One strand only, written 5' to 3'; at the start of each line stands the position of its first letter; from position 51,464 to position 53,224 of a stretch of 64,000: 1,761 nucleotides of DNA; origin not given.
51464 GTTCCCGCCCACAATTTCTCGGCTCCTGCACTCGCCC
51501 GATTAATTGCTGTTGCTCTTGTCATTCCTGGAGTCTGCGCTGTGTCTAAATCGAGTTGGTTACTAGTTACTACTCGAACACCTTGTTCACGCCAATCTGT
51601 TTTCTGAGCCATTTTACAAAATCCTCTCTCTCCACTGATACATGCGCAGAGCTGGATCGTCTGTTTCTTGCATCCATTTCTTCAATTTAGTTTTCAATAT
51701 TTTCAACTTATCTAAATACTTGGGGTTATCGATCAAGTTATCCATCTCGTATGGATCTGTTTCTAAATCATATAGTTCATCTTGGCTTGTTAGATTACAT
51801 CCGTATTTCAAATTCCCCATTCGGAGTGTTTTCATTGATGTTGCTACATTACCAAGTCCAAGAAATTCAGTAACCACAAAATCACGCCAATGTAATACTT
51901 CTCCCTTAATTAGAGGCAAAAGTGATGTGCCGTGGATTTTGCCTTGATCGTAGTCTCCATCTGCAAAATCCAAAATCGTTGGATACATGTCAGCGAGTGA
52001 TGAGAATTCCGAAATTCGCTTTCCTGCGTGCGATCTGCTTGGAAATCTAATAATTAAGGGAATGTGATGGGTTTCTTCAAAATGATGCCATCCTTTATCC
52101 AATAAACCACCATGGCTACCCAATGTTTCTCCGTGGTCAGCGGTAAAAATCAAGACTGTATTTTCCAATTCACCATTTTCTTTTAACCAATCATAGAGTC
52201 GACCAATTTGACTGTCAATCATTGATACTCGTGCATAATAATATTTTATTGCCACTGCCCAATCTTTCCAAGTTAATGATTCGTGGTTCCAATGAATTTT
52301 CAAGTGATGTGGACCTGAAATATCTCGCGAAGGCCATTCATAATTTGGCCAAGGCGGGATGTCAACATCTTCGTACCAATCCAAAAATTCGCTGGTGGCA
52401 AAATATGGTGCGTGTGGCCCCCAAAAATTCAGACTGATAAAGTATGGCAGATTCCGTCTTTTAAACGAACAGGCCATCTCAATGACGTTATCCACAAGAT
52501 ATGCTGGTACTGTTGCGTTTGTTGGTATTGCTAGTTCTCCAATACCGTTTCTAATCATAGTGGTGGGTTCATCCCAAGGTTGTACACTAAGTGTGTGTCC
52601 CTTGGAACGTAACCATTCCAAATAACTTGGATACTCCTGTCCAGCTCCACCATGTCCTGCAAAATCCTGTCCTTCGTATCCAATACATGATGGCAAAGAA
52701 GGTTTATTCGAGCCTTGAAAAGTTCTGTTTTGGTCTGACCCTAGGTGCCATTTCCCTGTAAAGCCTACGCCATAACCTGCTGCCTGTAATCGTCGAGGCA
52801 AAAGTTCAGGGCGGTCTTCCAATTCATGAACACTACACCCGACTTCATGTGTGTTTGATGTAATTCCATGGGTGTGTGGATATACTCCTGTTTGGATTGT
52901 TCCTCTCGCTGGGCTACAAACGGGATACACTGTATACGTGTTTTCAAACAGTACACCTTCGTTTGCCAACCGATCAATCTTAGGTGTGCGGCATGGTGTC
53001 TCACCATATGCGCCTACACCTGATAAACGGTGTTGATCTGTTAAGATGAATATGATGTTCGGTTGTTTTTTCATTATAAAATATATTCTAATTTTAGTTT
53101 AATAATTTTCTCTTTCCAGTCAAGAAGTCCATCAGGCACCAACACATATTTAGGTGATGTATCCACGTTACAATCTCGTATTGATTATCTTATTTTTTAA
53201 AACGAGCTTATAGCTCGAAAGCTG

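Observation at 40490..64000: Paralog-rich oxygenase/oxidoreductase island: 6 PhyH, 5 Gfo/Idh/MocA, TauD, fatty-acid hydroxylase, sulfatase, cupin, MDR alcohol dehydrogenase, MFS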

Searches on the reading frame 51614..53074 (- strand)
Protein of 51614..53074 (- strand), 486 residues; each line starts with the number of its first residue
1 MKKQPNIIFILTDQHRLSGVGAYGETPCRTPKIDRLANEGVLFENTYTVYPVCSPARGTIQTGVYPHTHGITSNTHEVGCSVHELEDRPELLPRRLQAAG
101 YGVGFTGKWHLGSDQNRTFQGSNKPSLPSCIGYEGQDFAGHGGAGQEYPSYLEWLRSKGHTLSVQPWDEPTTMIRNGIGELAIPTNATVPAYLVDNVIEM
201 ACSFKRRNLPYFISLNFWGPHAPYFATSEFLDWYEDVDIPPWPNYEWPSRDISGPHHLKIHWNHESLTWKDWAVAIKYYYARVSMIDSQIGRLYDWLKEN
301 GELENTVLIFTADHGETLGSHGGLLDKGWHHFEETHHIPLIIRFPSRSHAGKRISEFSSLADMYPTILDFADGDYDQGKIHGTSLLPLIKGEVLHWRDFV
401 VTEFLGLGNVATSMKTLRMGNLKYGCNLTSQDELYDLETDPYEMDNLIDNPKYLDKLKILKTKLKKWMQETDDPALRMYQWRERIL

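Call 4: search_protein_families(library=pfam, proteins=[window:51614-53074:-], max_evalue=0.01)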
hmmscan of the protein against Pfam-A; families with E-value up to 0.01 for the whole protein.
window:51614-53074:- (486 aa): 5 families
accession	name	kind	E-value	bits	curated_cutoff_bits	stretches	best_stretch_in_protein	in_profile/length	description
PF00884.28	Sulfatase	-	8.5e-52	176.8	25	1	5-372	1-300/301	Sulfatase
PF16347.10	SGSH_C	-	8.8e-18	65.4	29.3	1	323-468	4-152/154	N-sulphoglucosamine sulphohydrolase, C-terminal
PF01663.27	Phosphodiest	-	7.6e-15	55.8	23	2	8-75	2-66/342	Type I phosphodiesterase / nucleotide pyrophosphatase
PF02995.22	DUF229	-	0.0053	16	25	1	277-323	304-350/496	Protein of unknown function (DUF229)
PF01676.23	Metalloenzyme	-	0.007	16.3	24.3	0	278-370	168-247/252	Metalloenzyme superfamily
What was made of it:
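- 51614..53074 (-): Cytoplasmic Cys-type (CSPAR) S1 sulfatase, the conserved core module together with the cupin. PF00884 177 bits and SGSH_C (call 4).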

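Call 8: find_encoding_contigs(protein=window:51614-53074:-, flank=10000, max_places=6)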
Protein window:51614-53074:- (486 aa): no gene with exactly this product is on record in the collection.
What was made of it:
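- Tried and rejected: It is not on record (call 8).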

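Call 15: find_related_loci(query=window:51614-53074:-, collection=genome_contigs, flank=10000)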
Query window:51614-53074:- (486 aa) in genome_contigs; peptide patterns used: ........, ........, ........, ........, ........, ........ (x = any residue, [..] = any of these).
117 stretches matched a pattern; 79 encode a relative of the query (tblastn E <= 1e-3); 79 distinct loci.
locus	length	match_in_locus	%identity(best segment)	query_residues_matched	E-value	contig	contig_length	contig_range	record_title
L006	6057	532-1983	87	1-484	0e+0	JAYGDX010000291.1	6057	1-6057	MAG: Candidatus Poribacteria bacterium isolate OC6_3000m_MAG_233 OC6_3000m_contig_542167, whole genome shotgun sequence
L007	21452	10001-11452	78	1-484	0e+0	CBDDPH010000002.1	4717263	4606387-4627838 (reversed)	MAG: Candidatus Latescibacterota bacterium isolate fcaf43fe-a799-4ace-af36-b323ac78cc8e genome assembly, contig: contig_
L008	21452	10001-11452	78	1-484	0e+0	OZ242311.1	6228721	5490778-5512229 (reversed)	MAG: Candidatus Latescibacterota bacterium isolate bccf755e-c1ee-4055-8c2e-878efcd7d1d4 genome assembly, chromosome: 1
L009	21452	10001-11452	78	1-484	0e+0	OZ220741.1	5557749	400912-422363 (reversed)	MAG: Candidatus Latescibacterota bacterium isolate a9e09e5c-d410-47d8-823c-ef7e39eb5a37 genome assembly, chromosome: 1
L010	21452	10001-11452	78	1-484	0e+0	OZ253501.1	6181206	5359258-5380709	MAG: Candidatus Latescibacterota bacterium isolate f485d00f-16df-4488-a4d1-ddfd292eb512 genome assembly, chromosome: 1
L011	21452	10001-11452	78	1-484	0e+0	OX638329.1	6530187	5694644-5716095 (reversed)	MAG: uncultured Latescibacteria bacterium isolate 03e23b1f-02ed-4bf0-8d8f-a367d3d93791 genome assembly, chromosome: 1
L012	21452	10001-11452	79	1-484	0e+0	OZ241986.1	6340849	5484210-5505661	MAG: Candidatus Latescibacterota bacterium isolate 0d522d25-140f-41b3-910f-d932058e053c genome assembly, chromosome: 1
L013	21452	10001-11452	78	1-484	0e+0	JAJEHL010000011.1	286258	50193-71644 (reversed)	MAG: Candidatus Latescibacterota bacterium isolate p16x60bins.49 k141_587224, whole genome shotgun sequence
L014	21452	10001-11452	78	1-484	0e+0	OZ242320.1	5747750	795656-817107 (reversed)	MAG: Candidatus Latescibacterota bacterium isolate 06f19266-885c-4d39-bf7e-e57a8b9e9c03 genome assembly, chromosome: 1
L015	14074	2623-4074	78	1-484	0e+0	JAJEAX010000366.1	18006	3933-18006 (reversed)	MAG: Candidatus Latescibacterota bacterium isolate jk18x7bins.9 k141_1749554, whole genome shotgun sequence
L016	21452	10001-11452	78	1-484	0e+0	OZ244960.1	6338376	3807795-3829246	MAG: Candidatus Latescibacterota bacterium isolate 84ceb019-2832-410a-8319-f59b3e32517b genome assembly, chromosome: 1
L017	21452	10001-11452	78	1-484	0e+0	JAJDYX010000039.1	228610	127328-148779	MAG: Candidatus Latescibacterota bacterium isolate jk18x34bins.57 k141_235758, whole genome shotgun sequence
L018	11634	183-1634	78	1-484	0e+0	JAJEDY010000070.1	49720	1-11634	MAG: Candidatus Latescibacterota bacterium isolate p16x33bins.50 k141_18152, whole genome shotgun sequence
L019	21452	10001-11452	78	1-484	0e+0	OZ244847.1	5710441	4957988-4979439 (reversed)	MAG: Candidatus Latescibacterota bacterium isolate 8a2eb0e1-25ad-4382-8bb9-52b38a0e126b genome assembly, chromosome: 1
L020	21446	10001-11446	77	1-484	0e+0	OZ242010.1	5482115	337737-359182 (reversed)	MAG: Candidatus Latescibacterota bacterium isolate 318c57a3-5c92-4b38-acc3-b9680ed3e2d2 genome assembly, chromosome: 1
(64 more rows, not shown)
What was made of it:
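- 51614..53074 (-): 87% ortholog in Poribacteria MAG OC6_3000m_MAG_233 and 76-79% orthologs in about 18 other genomes (call 15).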

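Call 42: search_protein_families(library=ncbifam, proteins=[window:51614-53074:-], max_evalue=0.001)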
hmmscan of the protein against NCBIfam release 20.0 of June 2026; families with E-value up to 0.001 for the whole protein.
window:51614-53074:- (486 aa): 6 families
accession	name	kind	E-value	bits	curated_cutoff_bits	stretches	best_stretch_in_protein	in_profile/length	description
NF010322.0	PRK13759.1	equivalog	7.8e-71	239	481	1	2-471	4-460/486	arylsulfatase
TIGR03417.1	chol_sulfatase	equivalog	2.4e-58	198.2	433.45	2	206-484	180-457/500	choline-sulfatase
NF045661.1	HdlasePehA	equivalog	2.5e-53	181.5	900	1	4-480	2-497/506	phosphoric/sulfuric ester hydrolase PehA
NF052527.1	Mn_arylsulf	exception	4.5e-38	131.4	850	1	4-473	1-457/479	manganese-dependent arylsulfatase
NF038282.1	LapC_YejM_PbgA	exception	2.2e-08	32.9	825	1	260-368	395-497/584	LPS biosynthesis-modulating metalloenzyme YejM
NF053595.1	LptchSynLtaSGpos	equivalog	0.0001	21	970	1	276-412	427-569/626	lipoteichoic acid synthase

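Call 45: search_solved_structures(query=window:51614-53074:-, max_evalue=1e-20)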
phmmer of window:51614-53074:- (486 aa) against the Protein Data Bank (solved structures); distinct sequences matched with E-value up to 1e-20: 51.
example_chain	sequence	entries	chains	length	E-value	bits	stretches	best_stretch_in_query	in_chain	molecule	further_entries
6pt4_B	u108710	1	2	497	8.8e-49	169.5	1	203-480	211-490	exo-2S-iota carrageenan S1 sulfatase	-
5g2v_A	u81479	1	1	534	1.3e-47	165.7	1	267-470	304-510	N-ACETYLGLUCOSAMINE-6-SULFATASE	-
6ptk_A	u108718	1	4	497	1.4e-47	165.6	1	203-480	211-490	exo-2S-iota carrageenan S1 sulfatase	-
6pt6_B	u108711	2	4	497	2e-47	165.1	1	203-480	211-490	exo-2S-iota carrageenan S1 sulfatase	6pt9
7oz8_AAA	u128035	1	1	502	2.5e-46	161.5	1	196-471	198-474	Choline-sulfatase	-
2qzu_A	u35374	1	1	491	3.7e-45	157.6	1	4-477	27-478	Putative sulfatase yidJ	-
7p24_AAA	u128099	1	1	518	9.4e-43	149.7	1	268-475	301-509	Mucin-desulfating sulfatase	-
9ihk_D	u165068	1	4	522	2.5e-41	145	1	3-477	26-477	Sulfatase_S1_30A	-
9s03_A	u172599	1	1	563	8.4e-40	139.9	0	269-464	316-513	Putative sulfatase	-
6hr5_A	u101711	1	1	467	9.4e-39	136.5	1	205-472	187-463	Alpha-L-rhamnosidase/sulfatase (GH78)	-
7ebp_A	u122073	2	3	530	1.2e-38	136.2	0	268-464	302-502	Sulfatase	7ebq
7sno_A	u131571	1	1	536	1.2e-38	136.2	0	2-116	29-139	Arylsulfatase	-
7snj_A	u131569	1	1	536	1.2e-38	136.1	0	2-116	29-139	Arylsulfatase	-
9s8y_A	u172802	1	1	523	4e-38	134.4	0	268-464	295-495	Sulfatase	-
4uph_A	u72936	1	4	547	5.5e-38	133.9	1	269-433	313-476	SULFATASE (SULFURIC ESTER HYDROLASE) PROTEIN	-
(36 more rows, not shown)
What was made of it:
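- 51614..53074 (-): Best PDB relatives include exo-2S-iota-carrageenan sulfatase, GlcNAc-6-sulfatase and choline sulfatase (call 45).
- The nearest solved sulfatases include glycan exo-sulfatases (call 45).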

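Call 56: search_protein_families(library=pfam, alignment_id=A1, max_evalue=0.00001)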
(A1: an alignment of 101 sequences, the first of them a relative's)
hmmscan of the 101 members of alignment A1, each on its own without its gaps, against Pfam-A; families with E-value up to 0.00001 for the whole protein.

A. member 1, L007:34-1686:+ (550 aa): 1 family
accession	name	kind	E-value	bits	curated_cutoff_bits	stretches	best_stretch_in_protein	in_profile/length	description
PF08811.16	DUF1800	-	6.1e-127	424.7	26.1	1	2-549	16-419/419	Protein of unknown function (DUF1800)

B. families by the number of members that match (of 101 scanned): 114 families (the first 25 are shown)
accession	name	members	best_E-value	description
PF05721.19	PhyH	9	1.3e-33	Phytanoyl-CoA dioxygenase (PhyH)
PF00884.28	Sulfatase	6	1.5e-53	Sulfatase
PF16347.10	SGSH_C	6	1.5e-33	N-sulphoglucosamine sulphohydrolase, C-terminal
PF01663.27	Phosphodiest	4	3.5e-13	Type I phosphodiesterase / nucleotide pyrophosphatase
PF08811.16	DUF1800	3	3.5e-130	Protein of unknown function (DUF1800)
PF20434.5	BD-FAE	3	1.5e-21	BD-FAE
PF20581.3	DUF6785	2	2.1e-148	Family of unknown function (DUF6785)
PF00106.31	adh_short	2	8.2e-44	short chain dehydrogenase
PF03446.21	NAD_binding_2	2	4e-41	NAD binding domain of 6-phosphogluconate dehydrogenase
PF00795.27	CN_hydrolase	2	6.7e-36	Carbon-nitrogen hydrolase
PF07690.21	MFS_1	2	2.4e-35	Major Facilitator Superfamily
PF07394.17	DUF1501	2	3.8e-26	Protein of unknown function (DUF1501)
PF13385.13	Laminin_G_3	2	7e-26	Concanavalin A-like lectin/glucanases superfamily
PF14833.11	NAD_binding_11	2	5.1e-24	NAD-binding of NADP-dependent 3-hydroxyisobutyrate dehydrogenase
PF01738.24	DLH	2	4e-17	Dienelactone hydrolase family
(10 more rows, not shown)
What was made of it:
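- PhyH is the top Pfam family in 101 ORFs from relatives' loci (call 56).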

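Call 88: search_protein_families(library=pfam, proteins=[L007:4817-5641:+, L007:5717-6589:+, L007:6687-7637:+, L007:7906-8826:+, L007:9241-10011:+, L007:11985-12911:+, L007:12976-13887:+, L007:13941-14720:+, L007:14733-15521:+, L007:15848-19018:+], max_evalue=0.0001)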
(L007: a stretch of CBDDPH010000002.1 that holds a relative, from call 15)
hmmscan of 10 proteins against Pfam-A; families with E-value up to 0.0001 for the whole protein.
L007:4817-5641:+ (274 aa): 1 family
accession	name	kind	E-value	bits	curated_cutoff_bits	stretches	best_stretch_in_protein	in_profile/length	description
PF05721.19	PhyH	-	9.5e-10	39.5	22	1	43-247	4-213/213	Phytanoyl-CoA dioxygenase (PhyH)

L007:5717-6589:+ (290 aa): 1 family
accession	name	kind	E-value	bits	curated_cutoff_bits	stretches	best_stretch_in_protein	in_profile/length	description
PF05721.19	PhyH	-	3.5e-13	50.8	22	1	26-215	1-211/213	Phytanoyl-CoA dioxygenase (PhyH)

L007:6687-7637:+ (316 aa): 3 families
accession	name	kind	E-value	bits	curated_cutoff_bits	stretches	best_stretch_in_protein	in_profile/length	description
PF20434.5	BD-FAE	-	1.5e-21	77.3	26.8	1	50-155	7-114/215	BD-FAE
PF07859.19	Abhydrolase_3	-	9e-12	45.6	25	1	59-146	1-87/210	alpha/beta hydrolase fold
PF00135.34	COesterase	-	3.2e-06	26.8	27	1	50-142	97-195/515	Carboxylesterase family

L007:7906-8826:+ (306 aa): 1 family
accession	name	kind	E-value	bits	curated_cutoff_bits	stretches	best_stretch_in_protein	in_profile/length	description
PF05721.19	PhyH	-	7.2e-15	56.3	22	1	40-237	1-212/213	Phytanoyl-CoA dioxygenase (PhyH)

L007:9241-10011:+ (256 aa): 1 family
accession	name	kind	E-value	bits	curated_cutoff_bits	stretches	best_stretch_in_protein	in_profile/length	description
PF05721.19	PhyH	-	2e-08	35.2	22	1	112-224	110-212/213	Phytanoyl-CoA dioxygenase (PhyH)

L007:11985-12911:+ (308 aa): 4 families
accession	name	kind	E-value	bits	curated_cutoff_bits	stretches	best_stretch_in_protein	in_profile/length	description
PF03446.21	NAD_binding_2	-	4e-41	141.2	21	1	5-163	1-159/161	NAD binding domain of 6-phosphogluconate dehydrogenase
PF14833.11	NAD_binding_11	-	5.1e-24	85.3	30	1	167-287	1-121/122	NAD-binding of NADP-dependent 3-hydroxyisobutyrate dehydrogenase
PF03807.23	F420_oxidored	-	3.2e-06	28.1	21.6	1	5-96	1-91/94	NADP oxidoreductase coenzyme F420-dependent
PF02737.24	3HCDH_N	-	9.9e-05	22.8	22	0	6-49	2-45/180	3-hydroxyacyl-CoA dehydrogenase, NAD binding domain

L007:12976-13887:+ (303 aa): 1 family
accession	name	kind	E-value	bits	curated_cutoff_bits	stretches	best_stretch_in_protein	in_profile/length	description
PF05721.19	PhyH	-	1.5e-16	61.8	22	1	29-239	1-212/213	Phytanoyl-CoA dioxygenase (PhyH)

L007:13941-14720:+ (259 aa): 0 families

L007:14733-15521:+ (262 aa): 3 families
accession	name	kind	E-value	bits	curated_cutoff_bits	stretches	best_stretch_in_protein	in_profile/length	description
PF13561.12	adh_short_C2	-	3.8e-48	164.5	27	1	17-256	6-234/236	Enoyl-(Acyl carrier protein) reductase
PF00106.31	adh_short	-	8.2e-44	149.9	26.6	1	8-200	1-193/195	short chain dehydrogenase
PF08659.16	KR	-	4.5e-07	30.4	22.6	1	11-162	4-155/180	KR domain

L007:15848-19018:+ (1056 aa): 3 families
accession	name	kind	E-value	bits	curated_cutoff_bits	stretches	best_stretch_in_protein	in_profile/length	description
PF00873.25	ACR_tran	-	4.5e-190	634.2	28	1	14-1026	3-1020/1021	AcrB/AcrD/AcrF family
PF03176.21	MMPL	-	2.5e-11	43.6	20.5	1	867-1026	142-302/333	MMPL family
PF02355.23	SecD_SecF_C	-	1.4e-05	25.1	20.5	0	868-1020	31-180/189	Protein export membrane protein SecD/SecF, C-terminal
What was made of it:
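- L007-type cluster: 5 PhyH, 3 sulfatases, cupin and 2 dehydrogenases (call 88).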
